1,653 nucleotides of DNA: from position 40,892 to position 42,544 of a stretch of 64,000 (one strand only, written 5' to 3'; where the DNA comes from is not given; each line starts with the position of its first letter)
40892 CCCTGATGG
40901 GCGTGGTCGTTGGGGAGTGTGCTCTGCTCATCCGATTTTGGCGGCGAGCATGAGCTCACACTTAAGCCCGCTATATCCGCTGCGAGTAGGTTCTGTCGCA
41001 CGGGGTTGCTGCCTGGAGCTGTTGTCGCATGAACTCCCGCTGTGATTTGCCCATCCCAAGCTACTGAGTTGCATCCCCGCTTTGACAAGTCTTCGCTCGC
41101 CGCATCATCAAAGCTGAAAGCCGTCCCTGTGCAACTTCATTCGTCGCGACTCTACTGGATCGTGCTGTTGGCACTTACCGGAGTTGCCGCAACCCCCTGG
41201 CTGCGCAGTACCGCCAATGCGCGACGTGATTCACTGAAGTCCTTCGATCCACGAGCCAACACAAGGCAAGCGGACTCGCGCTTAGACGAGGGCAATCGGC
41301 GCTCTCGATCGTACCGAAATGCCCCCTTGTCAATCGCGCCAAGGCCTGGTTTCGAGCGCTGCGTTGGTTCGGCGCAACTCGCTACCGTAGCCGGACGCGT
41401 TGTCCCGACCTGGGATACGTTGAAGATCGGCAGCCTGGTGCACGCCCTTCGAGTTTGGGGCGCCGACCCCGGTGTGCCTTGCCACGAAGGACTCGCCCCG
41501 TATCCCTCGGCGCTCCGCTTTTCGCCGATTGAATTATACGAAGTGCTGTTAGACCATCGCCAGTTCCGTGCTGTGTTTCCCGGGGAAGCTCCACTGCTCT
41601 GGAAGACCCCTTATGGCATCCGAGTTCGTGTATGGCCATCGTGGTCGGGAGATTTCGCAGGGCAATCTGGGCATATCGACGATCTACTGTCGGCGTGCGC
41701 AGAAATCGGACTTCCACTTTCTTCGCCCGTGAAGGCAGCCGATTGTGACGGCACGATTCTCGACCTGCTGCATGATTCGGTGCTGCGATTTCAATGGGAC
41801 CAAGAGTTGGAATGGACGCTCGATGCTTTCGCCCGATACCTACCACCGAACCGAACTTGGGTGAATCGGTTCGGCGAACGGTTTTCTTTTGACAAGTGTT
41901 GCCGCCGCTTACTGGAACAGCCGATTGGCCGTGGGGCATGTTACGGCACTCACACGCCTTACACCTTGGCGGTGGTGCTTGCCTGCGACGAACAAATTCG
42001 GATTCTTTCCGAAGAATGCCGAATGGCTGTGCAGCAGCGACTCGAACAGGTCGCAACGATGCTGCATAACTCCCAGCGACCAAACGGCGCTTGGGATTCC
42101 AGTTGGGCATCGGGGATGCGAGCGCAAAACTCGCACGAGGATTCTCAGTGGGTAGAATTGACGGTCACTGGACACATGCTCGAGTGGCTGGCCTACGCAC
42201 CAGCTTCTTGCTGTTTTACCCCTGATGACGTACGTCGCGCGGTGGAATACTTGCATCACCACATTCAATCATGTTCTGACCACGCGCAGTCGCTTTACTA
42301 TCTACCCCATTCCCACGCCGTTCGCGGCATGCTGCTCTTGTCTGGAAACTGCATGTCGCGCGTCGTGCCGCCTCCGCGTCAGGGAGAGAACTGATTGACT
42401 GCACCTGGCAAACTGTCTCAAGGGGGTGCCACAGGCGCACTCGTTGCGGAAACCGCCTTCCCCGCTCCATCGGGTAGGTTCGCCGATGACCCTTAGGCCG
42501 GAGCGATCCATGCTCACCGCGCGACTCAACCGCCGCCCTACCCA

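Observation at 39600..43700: Lower-GC island: 7-Cys small secreted protein + secreted C39-like Cys-peptidase + two membrane-anchored unknowns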

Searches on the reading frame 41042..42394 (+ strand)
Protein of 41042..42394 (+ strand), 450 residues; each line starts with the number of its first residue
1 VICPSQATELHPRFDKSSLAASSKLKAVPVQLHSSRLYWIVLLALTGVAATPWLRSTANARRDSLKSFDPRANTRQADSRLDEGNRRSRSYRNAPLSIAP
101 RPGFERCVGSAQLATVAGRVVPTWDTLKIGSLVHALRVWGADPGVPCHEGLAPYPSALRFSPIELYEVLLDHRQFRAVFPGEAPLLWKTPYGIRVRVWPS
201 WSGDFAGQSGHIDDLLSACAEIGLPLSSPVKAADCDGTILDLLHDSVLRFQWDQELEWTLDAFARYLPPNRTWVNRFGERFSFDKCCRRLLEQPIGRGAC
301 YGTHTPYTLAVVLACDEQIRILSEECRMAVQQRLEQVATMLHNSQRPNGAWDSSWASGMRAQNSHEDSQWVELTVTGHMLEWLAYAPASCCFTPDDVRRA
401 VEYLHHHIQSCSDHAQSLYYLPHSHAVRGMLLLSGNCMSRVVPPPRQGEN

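Call 3: search_protein_families(library=pfam, proteins=[window:41042-42394:+], max_evalue=1)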
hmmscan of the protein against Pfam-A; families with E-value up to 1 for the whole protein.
window:41042-42394:+ (450 aa): 0 families

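Call 4: search_protein_families(library=ncbifam, proteins=[window:41042-42394:+], max_evalue=1)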
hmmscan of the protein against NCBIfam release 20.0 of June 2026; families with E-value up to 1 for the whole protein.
window:41042-42394:+ (450 aa): 0 families

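Call 5: find_related_loci(query=window:41042-42394:+, collection=genome_contigs, flank=10000)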
Query window:41042-42394:+ (450 aa) in genome_contigs; peptide patterns used: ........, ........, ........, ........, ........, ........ (x = any residue, [..] = any of these).
46 stretches matched a pattern, but none encodes a relative of the query by tblastn (E <= 1e-3).
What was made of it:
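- Tried and rejected: A genome scan with C as a single protein found nothing (call 5).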

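Call 7: find_homologous_proteins(query=window:41042-42394:+, max_evalue=0.001)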
Query window:41042-42394:+ (450 aa): 3 proteins with E <= 0.001 among 8000 candidates.
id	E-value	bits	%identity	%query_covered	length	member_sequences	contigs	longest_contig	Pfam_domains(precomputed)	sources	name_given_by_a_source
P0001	0.0e+0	1059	100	100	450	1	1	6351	-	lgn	-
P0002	8.1e-45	172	33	76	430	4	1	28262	-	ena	-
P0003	1.0e-39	155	35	69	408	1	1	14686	-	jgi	jgi:hypothetical protein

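Call 8: find_encoding_contigs(protein=P0002, flank=10000)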
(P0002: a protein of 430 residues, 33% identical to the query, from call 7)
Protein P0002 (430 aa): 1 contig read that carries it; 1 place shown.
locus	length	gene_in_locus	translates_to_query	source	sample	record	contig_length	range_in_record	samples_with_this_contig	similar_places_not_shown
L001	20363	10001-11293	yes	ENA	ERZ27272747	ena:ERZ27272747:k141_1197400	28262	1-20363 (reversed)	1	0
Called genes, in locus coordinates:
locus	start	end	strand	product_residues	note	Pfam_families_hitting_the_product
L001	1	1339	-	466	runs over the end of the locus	PF26314:MptA_B_family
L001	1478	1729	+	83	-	-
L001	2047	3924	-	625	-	PF13231:PMT_2 (faint)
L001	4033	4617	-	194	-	-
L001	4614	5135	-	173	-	-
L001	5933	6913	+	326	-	PF00535:Glycos_transf_2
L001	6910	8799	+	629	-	PF02366:PMT (weak), PF13231:PMT_2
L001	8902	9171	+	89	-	-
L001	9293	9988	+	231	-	PF03412:Peptidase_C39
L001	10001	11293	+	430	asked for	-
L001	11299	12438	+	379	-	-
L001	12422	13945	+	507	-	-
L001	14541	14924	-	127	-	PF13560:HTH_31 (weak), PF01381:HTH_3, PF12844:HTH_19 (weak)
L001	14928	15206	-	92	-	PF04365:BrnT_toxin (weak)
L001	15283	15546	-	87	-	-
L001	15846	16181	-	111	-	-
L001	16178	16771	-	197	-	PF01656:CbiA, PF07015:VirC1 (weak), PF09140:MipZ (faint), PF10609:ParA (faint), PF13614:AAA_31 (weak)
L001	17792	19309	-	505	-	-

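Call 9: find_encoding_contigs(protein=P0003, flank=10000)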
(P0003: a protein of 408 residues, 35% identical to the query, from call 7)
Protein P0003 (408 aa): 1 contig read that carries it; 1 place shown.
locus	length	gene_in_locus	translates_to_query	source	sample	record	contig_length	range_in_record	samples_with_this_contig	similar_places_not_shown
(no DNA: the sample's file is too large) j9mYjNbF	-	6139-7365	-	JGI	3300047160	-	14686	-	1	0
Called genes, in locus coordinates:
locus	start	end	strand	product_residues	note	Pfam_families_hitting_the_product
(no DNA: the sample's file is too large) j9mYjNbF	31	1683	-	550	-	PF01642:MM_CoA_mutase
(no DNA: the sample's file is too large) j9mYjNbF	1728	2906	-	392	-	PF00108:Thiolase_N, PF02803:Thiolase_C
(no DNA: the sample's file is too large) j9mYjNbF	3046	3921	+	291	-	PF00005:ABC_tran, PF13304:AAA_21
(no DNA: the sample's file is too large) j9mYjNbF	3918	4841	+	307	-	PF12679:ABC2_membrane_2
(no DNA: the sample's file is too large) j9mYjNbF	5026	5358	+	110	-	-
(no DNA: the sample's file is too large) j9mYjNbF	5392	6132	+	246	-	PF03412:Peptidase_C39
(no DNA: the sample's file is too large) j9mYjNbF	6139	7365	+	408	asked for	-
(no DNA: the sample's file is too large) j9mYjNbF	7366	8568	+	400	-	-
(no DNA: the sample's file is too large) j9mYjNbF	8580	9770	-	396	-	PF02702:KdpD, PF00582:Usp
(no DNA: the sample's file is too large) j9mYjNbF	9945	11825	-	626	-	PF00672:HAMP, PF08448:PAS_4, PF13188:PAS_8 (weak), PF13426:PAS_9 (weak), PF00512:HisKA, PF02518:HATPase_c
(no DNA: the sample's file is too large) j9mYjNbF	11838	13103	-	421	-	PF00072:Response_reg, PF00158:Sigma54_activat, PF13191:AAA_16 (weak), PF14532:Sigma54_activ_2, PF00004:AAA (weak), PF07728:AAA_5, PF25601:AAA_lid_14, PF02954:HTH_8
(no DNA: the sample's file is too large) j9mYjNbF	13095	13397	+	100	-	-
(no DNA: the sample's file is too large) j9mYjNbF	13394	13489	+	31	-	-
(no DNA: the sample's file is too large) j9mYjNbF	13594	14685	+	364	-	?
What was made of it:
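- The JGI contig that carries a module also has an ABC pair upstream (call 9).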

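Call 10: find_encoding_contigs(protein=P0001, flank=10000)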
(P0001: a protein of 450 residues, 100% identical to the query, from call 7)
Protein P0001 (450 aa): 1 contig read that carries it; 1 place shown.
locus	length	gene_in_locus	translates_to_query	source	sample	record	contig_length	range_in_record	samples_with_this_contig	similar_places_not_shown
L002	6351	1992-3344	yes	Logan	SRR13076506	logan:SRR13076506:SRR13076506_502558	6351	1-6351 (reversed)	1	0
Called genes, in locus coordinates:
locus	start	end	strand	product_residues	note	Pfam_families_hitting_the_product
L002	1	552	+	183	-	?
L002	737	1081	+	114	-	-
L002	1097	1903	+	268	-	PF03412:Peptidase_C39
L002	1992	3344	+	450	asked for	-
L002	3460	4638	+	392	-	-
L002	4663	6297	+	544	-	PF20154:LNT_N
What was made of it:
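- Checked: D: 42426 or 42510 to 43688, 420 or 392 aa. The 392-aa form is the public gene call (call 10).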

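Call 21: search_protein_representatives(alignment_id=A1)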
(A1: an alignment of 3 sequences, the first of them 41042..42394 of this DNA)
Query: 3 sequences, 416 profile positions. Proteins with E-value up to 0.001 (for the whole library): 2163; up to 1e-10: 1746; up to 1e-30: 833. The best 150 are listed.
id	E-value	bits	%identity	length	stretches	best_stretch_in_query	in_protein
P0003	4.5e-203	691.0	-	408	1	4-402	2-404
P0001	7.1e-188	641.0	-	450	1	2-416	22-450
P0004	1.3e-185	633.5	-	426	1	1-411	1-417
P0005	1.5e-100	353.3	-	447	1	33-402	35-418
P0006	1.3e-97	343.7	-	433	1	13-414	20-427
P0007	4.2e-97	342.0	-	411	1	14-395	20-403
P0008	9.4e-95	334.2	-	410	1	26-392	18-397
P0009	2.0e-91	323.3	-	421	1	14-396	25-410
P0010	4.8e-91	322.0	-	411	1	42-396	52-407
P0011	6.8e-90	318.2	-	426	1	14-396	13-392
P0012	6.0e-89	315.1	-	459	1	48-396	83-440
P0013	2.7e-88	313.0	-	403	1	46-395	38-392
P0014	9.1e-88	311.2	-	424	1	15-396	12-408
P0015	1.1e-87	311.0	-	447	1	25-413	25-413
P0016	1.7e-87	310.4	-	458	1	10-401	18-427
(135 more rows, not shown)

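Call 26: find_homologous_proteins(query=A2, max_evalue=0.00001)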
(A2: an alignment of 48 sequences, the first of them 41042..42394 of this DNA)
Query A2 (48 sequences) (450 aa, profile of the alignment): 3 proteins with E <= 0.00001 among 8000 candidates.
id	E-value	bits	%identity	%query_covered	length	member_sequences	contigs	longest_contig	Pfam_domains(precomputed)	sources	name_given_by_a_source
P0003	1.4e-135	470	35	69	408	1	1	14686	-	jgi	jgi:hypothetical protein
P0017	7.9e-127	442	28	75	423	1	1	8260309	-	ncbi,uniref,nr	ncbi:hypothetical protein Pan153_33030 [Gimesia panareensis]|uniref:Squalene cyclase C-terminal doma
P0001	1.1e-122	428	100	100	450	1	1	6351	-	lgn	-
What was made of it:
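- Tried and rejected: The word-indexed search with the 48-sequence C profile returned only 3 proteins because of the candidate cap (call 26).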

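Call 28: find_related_loci(query=A3, collection=genome_contigs, flank=8000)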
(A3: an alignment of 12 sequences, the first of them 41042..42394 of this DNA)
Query A3 (450 aa) in genome_contigs; peptide patterns used: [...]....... (x = any residue, [..] = any of these).
281 stretches matched a pattern; 261 encode a relative of the query (tblastn E <= 1e-3); the best 80 are kept; 80 distinct loci.
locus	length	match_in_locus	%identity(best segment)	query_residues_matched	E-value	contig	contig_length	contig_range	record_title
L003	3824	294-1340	45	95-443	4e-99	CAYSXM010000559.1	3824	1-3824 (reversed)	MAG TPA_asm: uncultured Pirellulales bacterium isolate SRP173033_co1_247 genome assembly, contig: NODE_71927_length_3824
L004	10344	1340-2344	40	95-433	2e-67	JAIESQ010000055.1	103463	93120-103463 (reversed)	MAG: Pirellulales bacterium isolate co.spades.METABAT.2.5kb_062 c_000000444542, whole genome shotgun sequence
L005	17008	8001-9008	33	92-432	5e-51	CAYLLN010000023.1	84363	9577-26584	MAG TPA_asm: uncultured Pirellulaceae bacterium isolate SRP287051_co1_70 genome assembly, contig: NODE_605_length_84363_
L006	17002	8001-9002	34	92-432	3e-50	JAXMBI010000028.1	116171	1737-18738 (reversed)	MAG: Pirellulales bacterium isolate STL-PLA32 C1.299.fa-28, whole genome shotgun sequence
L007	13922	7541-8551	34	92-432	1e-48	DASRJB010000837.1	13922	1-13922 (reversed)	MAG TPA_asm: Pirellulaceae bacterium isolate SMAG_U10125 k141_3911094, whole genome shotgun sequence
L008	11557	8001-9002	34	95-432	2e-48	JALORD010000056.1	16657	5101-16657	MAG: Pirellulaceae bacterium isolate Prado172 scaffold_4417, whole genome shotgun sequence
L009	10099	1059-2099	32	87-436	6e-48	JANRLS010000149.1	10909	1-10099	MAG: Pirellulaceae bacterium isolate bins.355 k141_2628583, whole genome shotgun sequence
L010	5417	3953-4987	33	84-432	7e-48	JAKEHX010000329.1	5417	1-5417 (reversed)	MAG: Planctomycetaceae bacterium isolate PMV_8.31_sub PMV_8.31_sub.k101_428665, whole genome shotgun sequence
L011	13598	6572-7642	30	72-433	1e-47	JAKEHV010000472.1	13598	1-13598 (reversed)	MAG: Gemmataceae bacterium isolate PMV_8.19_sub PMV_8.19_sub.k101_526311, whole genome shotgun sequence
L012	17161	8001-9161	31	62-435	4e-47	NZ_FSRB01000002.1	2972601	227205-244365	Singulisphaera sp. GP187, whole genome shotgun sequence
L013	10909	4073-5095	33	90-432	1e-46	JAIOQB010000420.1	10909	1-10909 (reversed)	MAG: Planctomycetia bacterium isolate LakeFargette_0920_ALND_MAG_62_14 LacPavin_0920_ALND_scaffold_857838, whole genome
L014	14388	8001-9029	34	95-450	2e-46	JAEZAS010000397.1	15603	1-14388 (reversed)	MAG: Planctomycetota bacterium isolate OH_CBrB_161 k127_1548187, whole genome shotgun sequence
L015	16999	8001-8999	32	92-432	3e-43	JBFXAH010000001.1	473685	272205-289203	MAG: Pirellulales bacterium isolate CA_2019_TPBS_206 NODE_121_length_473685_cov_12.782506_TPBS, whole genome shotgun seq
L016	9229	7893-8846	34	107-432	5e-43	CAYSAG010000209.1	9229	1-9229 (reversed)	MAG TPA_asm: uncultured Planctomycetaceae bacterium isolate SRP216583_co2_94 genome assembly, contig: NODE_6357_length_9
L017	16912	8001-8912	36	92-403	1e-42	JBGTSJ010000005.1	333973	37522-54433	MAG: Planctomycetaceae bacterium isolate WDNA12_bin.29.strict NODE_5_length_333973_cov_7.963081, whole genome shotgun se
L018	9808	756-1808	33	87-443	7e-43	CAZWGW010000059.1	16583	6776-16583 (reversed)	MAG TPA_asm: uncultured Planctomycetaceae bacterium isolate SRP237561_co1_68 genome assembly, contig: NODE_6010_length_1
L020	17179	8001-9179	30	62-441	2e-48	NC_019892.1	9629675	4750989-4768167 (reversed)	Singulisphaera acidiphila DSM 18658, complete sequence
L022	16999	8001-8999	32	92-439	4e-42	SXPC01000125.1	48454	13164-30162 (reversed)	MAG: Planctomyces sp. isolate F1-120-MAGs242 F1-120__c444786, whole genome shotgun sequence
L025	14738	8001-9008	31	92-430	1e-41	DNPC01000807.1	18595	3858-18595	MAG TPA_asm: Planctomycetaceae bacterium isolate UBA11363 contig_4284, whole genome shotgun sequence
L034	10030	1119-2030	34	92-403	1e-40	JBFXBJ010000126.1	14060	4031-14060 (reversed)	MAG: Planctomycetaceae bacterium isolate CA_2019_TPBS_43 NODE_18148_length_14060_cov_3.076868_TPBS, whole genome shotgun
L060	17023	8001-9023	31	94-433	3e-38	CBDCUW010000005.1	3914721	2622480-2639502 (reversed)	MAG: Rubripirellula sp. isolate a1daa49b-fd29-492b-8995-b18c1d2b297f genome assembly, contig: contig_5, whole genome sho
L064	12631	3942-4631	31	211-440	2e-38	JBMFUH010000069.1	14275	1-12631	MAG: Isosphaeraceae bacterium isolate KM4347-34 NODE_1303_length_14275_cov_5.345499, whole genome shotgun sequence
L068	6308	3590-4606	31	92-436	2e-38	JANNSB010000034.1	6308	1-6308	MAG: Planctomycetaceae bacterium isolate SOY_31_metabat_283 SOY_31_k141_2456339, whole genome shotgun sequence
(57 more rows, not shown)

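Call 33: search_protein_families(library=pfam, proteins=[L068:1642-3309:+, L013:2231-3754:+, L034:162-659:+, L018:2233-3273:+, L020:6826-7878:+, L020:9266-10414:+, L025:9570-12317:+, L022:1748-3109:-], max_evalue=0.01)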
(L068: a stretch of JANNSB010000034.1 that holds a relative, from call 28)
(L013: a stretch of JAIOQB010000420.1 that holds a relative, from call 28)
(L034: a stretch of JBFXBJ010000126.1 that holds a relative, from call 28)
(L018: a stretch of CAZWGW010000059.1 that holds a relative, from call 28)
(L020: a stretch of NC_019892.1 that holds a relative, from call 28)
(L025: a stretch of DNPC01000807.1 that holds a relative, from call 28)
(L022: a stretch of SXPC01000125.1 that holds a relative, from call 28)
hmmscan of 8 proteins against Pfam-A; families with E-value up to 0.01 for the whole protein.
L068:1642-3309:+ (555 aa): 0 families

L013:2231-3754:+ (507 aa): 13 families
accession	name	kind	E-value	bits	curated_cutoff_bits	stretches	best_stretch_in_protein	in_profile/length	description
PF00158.32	Sigma54_activat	-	1.1e-57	194.9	20.2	1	198-359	5-166/168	Sigma-54 interaction domain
PF25601.1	AAA_lid_14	-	9.2e-23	80.3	27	1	366-446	1-81/87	AAA+ ATPase lid domain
PF14532.12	Sigma54_activ_2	-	1.3e-19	71.2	25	1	199-365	5-138/138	Sigma-54 interaction domain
PF02954.25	HTH_8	-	3.5e-13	49.5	22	1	466-503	5-42/42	Bacterial regulatory protein, Fis family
PF07728.20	AAA_5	-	2.3e-07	31.3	22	1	218-335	2-122/139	AAA domain (dynein-related subfamily)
PF01078.27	Mg_chelatase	-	2e-05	24.5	20.3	1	207-238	14-45/207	Magnesium chelatase, subunit ChlI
PF00004.35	AAA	-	6.4e-05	23.9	21.2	1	218-335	1-109/131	ATPase family associated with various cellular activities (AAA)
PF18024.7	HTH_50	-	6.6e-05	22.9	27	1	457-505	2-49/50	Helix-turn-helix domain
PF13401.12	AAA_22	-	0.00019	22.2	27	1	218-255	8-45/130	AAA domain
PF00005.33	ABC_tran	-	0.0035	18.4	25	1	209-246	5-42/137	ABC transporter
PF13191.12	AAA_16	-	0.0058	17.6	32.6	0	214-252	22-59/167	AAA ATPase domain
PF07724.20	AAA_2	-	0.0063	17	27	0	216-342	4-131/166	AAA domain (Cdc48 subfamily)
PF00493.29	MCM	-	0.0071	15.9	23.3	0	211-312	53-147/224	MCM P-loop domain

L034:162-659:+ (165 aa): 0 families

L018:2233-3273:+ (346 aa): 1 family
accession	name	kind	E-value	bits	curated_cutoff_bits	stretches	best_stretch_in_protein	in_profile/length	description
PF03412.21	Peptidase_C39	-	1.6e-13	51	22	1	157-279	12-130/133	Peptidase C39 family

L020:6826-7878:+ (350 aa): 1 family
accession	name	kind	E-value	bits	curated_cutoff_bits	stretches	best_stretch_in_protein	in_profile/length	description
PF03412.21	Peptidase_C39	-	1.8e-12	47.7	22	1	178-304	13-129/133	Peptidase C39 family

L020:9266-10414:+ (382 aa): 0 families

L025:9570-12317:+ (915 aa): 3 families
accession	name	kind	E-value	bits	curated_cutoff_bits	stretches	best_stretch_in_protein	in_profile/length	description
PF07596.16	SBP_bac_10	-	7.7e-41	141.3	23.3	1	627-896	1-267/268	Protein of unknown function (DUF1559)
PF03412.21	Peptidase_C39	-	3.1e-11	43.7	22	1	434-558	10-128/133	Peptidase C39 family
PF07963.17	N_methyl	-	4.4e-05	23.3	21.2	1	599-623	3-27/27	Prokaryotic N-terminal methylation motif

L022:1748-3109:- (453 aa): 5 families
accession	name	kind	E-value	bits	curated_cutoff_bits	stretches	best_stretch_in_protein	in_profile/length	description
PF13360.13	PQQ_2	-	3e-29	102.8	27.6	2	118-371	3-232/233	Outer membrane protein assembly factor BamB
PF13570.13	Beta-prop_ACSF4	-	1.3e-11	44.9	133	1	347-433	104-190/329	Beta-alanine-activating enzyme, beta-propeller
PF01011.28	PQQ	-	3.2e-07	29.9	26.7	0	243-284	538-578/595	Glucose/ethanol/alcohol dehydrogenase, beta-propeller domain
PF25293.1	Beta-prop_EMC1_N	-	3.5e-06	27.3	34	0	114-190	81-147/219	EMC1 N-terminal beta-propeller domain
PF23727.1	Beta-prop_FAM234A_B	-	0.0037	16.3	26.4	0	221-286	53-122/467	FAM234A/B beta-propeller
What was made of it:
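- On Peptidase family C39 (Pfam PF03412): Relatives score 43.7-51 bits (call 33).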

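Call 42: predict_structure(alignment_id=A2)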
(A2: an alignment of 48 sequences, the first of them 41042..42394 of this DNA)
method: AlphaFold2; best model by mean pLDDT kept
length: 450 residues; sequences in the alignment: 48
mean_pLDDT: 85.9   pTM: 0.79
mean pLDDT of the five models: 85.9, 85.0, 84.8, 84.8, 83.7
residues with pLDDT >= 90: 297; 70-90: 65; 50-70: 51; < 50: 37
segments of 3 or more residues with pLDDT < 50: 1-4, 6-11, 13-30, 78-80
pLDDT, mean of each block of 10 residues (from residue 1): 42 47 47 68 90 82 60 51 59 97 97 94 89 95 79 78 94 96 95 87 69 96 97 98 97 94 98 96 98 94 97 98 99 97 97 82 69 97 97 96 97 92 97 94 71
secondary structure, 60 per line:
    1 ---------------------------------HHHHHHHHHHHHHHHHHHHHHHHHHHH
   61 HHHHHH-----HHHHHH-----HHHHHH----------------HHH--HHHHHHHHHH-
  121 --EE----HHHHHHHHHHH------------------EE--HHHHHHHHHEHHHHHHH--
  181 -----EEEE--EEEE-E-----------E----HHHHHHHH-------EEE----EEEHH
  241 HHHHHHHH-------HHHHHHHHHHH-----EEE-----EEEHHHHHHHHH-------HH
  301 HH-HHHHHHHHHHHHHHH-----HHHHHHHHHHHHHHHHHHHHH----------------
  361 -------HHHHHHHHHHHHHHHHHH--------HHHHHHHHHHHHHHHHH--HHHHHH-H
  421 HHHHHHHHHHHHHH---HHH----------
elements in order: H34-66 H72-77 H83-88 H110-119 H129-139 H162-170 H172-178 E186-189 E192-195 H214-221 E229-231 E236-238 H239-248 H256-266 E272-274 E280-282 H283-291 H299-302 H304-318 H324-344 H368-385 H394-410 H413-418 H420-434
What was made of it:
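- On (alpha/alpha)6 toroid enzymes (C): class II terpene cyclase, LanC, GH105/GH88: AF2 pLDDT 85.9 (call 42).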
